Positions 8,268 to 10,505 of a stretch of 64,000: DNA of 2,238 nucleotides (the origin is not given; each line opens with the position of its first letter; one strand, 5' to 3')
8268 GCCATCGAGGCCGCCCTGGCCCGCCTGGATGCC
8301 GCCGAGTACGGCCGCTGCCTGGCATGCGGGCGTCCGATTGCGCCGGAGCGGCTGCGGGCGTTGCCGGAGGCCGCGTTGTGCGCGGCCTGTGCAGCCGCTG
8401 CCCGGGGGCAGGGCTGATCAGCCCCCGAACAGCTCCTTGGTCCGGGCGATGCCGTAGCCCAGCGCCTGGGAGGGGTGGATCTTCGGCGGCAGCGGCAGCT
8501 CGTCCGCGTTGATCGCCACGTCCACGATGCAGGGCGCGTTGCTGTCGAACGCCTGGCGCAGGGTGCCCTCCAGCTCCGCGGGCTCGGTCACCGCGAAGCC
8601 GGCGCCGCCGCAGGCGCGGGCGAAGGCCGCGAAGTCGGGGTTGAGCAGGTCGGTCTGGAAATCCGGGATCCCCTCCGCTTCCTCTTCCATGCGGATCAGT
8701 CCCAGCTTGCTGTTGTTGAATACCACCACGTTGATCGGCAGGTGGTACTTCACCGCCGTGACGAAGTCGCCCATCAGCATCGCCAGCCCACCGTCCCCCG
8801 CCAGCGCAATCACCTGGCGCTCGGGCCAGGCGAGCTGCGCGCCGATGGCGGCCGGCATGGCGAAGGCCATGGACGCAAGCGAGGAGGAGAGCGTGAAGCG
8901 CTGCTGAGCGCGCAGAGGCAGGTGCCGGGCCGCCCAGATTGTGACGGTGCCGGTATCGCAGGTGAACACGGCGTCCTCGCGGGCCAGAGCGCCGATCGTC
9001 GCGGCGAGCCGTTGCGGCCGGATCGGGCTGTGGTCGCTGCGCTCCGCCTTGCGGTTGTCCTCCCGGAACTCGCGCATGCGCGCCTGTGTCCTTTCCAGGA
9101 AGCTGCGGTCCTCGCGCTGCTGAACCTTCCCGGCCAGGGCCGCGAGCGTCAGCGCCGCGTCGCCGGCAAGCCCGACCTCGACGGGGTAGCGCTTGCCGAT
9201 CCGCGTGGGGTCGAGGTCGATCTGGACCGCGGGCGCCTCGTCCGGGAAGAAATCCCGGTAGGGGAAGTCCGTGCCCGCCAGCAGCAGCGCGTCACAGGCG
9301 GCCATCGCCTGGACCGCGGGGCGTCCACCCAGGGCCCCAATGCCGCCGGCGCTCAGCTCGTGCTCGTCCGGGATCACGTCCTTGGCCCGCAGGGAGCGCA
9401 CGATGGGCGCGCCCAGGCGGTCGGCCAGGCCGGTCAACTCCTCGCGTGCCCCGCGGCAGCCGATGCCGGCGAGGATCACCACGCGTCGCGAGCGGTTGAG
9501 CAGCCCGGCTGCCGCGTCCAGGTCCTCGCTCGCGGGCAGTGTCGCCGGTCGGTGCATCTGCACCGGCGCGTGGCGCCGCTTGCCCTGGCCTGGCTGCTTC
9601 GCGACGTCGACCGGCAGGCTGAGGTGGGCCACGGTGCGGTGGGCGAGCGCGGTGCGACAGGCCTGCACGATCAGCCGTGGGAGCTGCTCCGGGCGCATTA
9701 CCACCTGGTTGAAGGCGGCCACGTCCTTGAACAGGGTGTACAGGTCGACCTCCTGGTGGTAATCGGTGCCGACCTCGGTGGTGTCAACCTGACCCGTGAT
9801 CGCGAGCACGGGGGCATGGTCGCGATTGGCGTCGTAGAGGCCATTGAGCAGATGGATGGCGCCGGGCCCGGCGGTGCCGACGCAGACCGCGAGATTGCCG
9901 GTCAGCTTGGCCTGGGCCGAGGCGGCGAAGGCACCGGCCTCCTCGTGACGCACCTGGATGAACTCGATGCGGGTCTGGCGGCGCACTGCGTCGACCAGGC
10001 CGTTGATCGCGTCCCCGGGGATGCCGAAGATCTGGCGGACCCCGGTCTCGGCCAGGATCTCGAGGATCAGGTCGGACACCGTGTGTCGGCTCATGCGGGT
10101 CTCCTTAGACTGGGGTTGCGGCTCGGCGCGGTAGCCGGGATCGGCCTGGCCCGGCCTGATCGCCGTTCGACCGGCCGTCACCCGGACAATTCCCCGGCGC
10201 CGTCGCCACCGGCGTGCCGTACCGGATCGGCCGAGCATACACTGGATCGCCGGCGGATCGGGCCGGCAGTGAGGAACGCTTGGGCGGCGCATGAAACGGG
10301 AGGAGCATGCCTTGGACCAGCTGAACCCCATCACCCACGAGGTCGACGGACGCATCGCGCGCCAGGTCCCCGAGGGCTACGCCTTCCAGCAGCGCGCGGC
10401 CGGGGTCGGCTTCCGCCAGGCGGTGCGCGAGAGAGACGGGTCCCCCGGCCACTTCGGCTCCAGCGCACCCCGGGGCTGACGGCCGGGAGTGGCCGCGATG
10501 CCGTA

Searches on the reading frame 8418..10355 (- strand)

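Call 68: search_protein_families(library=pfam, proteins=[window:8418-10355:-], max_evalue=0.00001)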
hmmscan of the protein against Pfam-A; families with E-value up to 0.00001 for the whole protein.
window:8418-10355:- (645 aa): 3 families
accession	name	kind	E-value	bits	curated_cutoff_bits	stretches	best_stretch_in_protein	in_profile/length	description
PF02775.26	TPP_enzyme_C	-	5.2e-41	140.4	21.9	1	467-613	1-151/151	Thiamine pyrophosphate enzyme, C-terminal TPP binding domain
PF02776.23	TPP_enzyme_N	-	2.9e-35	121.1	26.8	1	92-205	2-116/119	Thiamine pyrophosphate enzyme, N-terminal TPP binding domain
PF00205.28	TPP_enzyme_M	-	3.7e-35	121.1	30.4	1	280-407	2-137/137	Thiamine pyrophosphate enzyme, central domain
